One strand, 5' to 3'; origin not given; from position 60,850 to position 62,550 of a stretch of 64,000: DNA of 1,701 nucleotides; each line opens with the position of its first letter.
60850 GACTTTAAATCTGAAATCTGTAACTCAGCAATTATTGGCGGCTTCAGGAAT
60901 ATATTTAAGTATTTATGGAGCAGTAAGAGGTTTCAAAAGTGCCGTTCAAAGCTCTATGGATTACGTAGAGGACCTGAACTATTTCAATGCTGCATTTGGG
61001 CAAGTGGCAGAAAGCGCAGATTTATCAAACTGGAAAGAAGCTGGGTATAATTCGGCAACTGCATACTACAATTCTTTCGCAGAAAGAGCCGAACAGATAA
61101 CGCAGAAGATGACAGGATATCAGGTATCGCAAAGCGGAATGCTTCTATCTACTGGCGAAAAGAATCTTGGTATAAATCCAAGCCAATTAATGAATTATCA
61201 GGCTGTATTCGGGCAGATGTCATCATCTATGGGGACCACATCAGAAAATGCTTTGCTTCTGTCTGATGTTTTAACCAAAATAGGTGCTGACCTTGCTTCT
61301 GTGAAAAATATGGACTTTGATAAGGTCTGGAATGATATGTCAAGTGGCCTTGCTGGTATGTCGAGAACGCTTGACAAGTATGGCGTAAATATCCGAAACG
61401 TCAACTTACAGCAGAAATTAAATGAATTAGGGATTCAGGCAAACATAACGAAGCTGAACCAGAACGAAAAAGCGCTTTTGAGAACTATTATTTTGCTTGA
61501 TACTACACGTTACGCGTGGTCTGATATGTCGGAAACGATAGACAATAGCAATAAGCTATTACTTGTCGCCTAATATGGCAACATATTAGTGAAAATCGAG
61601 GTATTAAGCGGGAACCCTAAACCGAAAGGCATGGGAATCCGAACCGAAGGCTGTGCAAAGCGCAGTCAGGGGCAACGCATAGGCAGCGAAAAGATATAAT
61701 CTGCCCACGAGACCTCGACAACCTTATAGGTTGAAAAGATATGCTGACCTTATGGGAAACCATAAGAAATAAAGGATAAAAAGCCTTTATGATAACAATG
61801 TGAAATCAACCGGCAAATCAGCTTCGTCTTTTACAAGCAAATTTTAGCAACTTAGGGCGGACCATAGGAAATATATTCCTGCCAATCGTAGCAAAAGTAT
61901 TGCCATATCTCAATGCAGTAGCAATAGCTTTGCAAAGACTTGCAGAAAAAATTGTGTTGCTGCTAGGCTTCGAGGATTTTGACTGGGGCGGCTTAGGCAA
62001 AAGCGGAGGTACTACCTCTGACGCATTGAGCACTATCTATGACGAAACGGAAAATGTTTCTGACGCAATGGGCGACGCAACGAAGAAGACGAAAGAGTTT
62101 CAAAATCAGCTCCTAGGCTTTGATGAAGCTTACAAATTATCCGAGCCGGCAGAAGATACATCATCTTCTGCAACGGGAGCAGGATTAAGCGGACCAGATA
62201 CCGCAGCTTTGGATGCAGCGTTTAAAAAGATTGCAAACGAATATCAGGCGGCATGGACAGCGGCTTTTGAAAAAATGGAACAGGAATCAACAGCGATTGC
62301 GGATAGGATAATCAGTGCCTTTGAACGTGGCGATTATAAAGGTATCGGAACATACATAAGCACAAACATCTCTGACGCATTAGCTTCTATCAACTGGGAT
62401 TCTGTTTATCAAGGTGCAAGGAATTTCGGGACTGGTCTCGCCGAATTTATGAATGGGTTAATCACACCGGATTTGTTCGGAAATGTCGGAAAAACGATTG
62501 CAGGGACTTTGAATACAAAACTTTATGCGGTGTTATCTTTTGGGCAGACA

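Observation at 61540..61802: Tape measure gene split by a compact group I intron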

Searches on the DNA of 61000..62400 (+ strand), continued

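Call 27: get_annotated_region(hit=H2, flank=500)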
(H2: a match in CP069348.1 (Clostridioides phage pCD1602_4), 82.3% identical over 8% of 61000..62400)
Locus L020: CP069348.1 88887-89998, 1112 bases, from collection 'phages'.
description: Clostridioides phage pCD1602_4, complete sequence.
organism: Clostridioides phage pCD1602_4 (NCBI taxid 2801346)
taxonomy: Viruses; Duplodnaviria; Heunggongvirae; Uroviricota; Caudoviricetes
host: -; source: water; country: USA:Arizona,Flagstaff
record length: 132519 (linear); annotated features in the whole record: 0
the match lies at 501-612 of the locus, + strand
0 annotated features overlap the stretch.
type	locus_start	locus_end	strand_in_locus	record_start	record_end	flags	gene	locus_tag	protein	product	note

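Call 29: get_annotated_region(hit=H35, flank=500)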
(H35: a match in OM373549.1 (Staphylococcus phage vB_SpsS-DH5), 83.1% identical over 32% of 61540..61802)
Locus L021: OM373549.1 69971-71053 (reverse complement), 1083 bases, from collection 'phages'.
description: UNVERIFIED: Staphylococcus phage vB_SpsS-DH5, complete genome.
organism: Staphylococcus phage vB_SpsS-DH5 (NCBI taxid 2924918)
taxonomy: Viruses; Duplodnaviria; Heunggongvirae; Uroviricota; Caudoviricetes; Sextaecvirus
host: Staphylococcus pseudintermedius; source: canine hair; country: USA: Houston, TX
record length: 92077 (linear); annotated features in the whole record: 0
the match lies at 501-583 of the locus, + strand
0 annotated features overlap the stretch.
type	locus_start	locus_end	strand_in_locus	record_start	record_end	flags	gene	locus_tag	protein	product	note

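Call 30: get_annotated_region(hit=H36, flank=500)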
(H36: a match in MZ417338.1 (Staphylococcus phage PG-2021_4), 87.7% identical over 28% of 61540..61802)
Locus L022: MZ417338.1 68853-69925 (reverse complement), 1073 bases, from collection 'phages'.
description: UNVERIFIED: Staphylococcus phage PG-2021_4, complete genome.
organism: Staphylococcus phage PG-2021_4 (NCBI taxid 2815607)
taxonomy: Viruses; Duplodnaviria; Heunggongvirae; Uroviricota; Caudoviricetes; Sextaecvirus
host: Mammaliicoccus sciuri C6854; source: WWTP; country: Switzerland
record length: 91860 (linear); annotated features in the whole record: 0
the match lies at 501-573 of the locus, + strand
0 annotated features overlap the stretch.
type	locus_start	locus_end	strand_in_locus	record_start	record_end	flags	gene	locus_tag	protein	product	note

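Call 31: get_annotated_region(hit=H14, flank=500)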
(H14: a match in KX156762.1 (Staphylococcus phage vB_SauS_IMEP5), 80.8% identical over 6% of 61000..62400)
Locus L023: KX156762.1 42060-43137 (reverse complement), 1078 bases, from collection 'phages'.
description: Staphylococcus phage vB_SauS_IMEP5, complete genome.
organism: Staphylococcus phage vB_SauS_IMEP5 (NCBI taxid 1852565)
taxonomy: Viruses; Duplodnaviria; Heunggongvirae; Uroviricota; Caudoviricetes
host: Staphylococcus aureus; source: -; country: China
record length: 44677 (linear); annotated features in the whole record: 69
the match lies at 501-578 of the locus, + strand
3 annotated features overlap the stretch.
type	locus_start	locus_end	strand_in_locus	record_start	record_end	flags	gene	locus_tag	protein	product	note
CDS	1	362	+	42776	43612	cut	-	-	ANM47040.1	hypothetical protein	-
CDS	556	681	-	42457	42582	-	-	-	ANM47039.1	hypothetical protein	-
CDS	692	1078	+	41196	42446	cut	-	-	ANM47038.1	terminase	-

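Call 32: get_annotated_region(hit=H86, flank=500)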
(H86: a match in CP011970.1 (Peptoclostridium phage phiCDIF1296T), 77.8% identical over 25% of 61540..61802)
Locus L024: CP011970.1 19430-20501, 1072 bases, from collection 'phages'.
description: Peptoclostridium phage phiCDIF1296T strain DSM 1296, complete sequence.
organism: Peptoclostridium phage phiCDIF1296T (NCBI taxid 1677909)
taxonomy: Viruses; Duplodnaviria; Heunggongvirae; Uroviricota; Caudoviricetes
host: Peptoclostridium difficile strain DSM1296; source: -; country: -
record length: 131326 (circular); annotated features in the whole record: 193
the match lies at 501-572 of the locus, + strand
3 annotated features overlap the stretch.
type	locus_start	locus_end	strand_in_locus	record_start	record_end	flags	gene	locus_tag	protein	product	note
CDS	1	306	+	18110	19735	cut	-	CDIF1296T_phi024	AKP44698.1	putative phage tail protein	conserved domain PhageMin_Tail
regulatory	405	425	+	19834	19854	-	-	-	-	terminator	putative transcriptional terminator, -10.00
CDS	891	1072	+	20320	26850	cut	-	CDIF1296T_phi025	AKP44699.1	putative tape tail measure protein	-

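Call 33: get_annotated_region(hit=H88, flank=500)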
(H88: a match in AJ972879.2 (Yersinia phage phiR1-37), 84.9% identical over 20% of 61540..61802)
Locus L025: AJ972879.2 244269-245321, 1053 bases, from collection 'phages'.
description: Yersinia phage phiR1-37 complete genome.
organism: Yersinia phage phiR1-37 (NCBI taxid 331278)
taxonomy: Viruses; Duplodnaviria; Heunggongvirae; Uroviricota; Caudoviricetes
host: Yersinia enterocolitica; source: -; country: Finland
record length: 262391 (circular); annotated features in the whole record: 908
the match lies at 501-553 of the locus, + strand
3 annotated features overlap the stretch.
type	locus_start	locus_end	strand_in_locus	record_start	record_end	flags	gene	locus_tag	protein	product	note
CDS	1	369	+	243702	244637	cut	g328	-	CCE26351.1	-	-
regulatory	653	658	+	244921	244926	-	-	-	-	ribosome_binding_site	-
CDS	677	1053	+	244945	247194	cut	g329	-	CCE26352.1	DNA-gyrase A-subunit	-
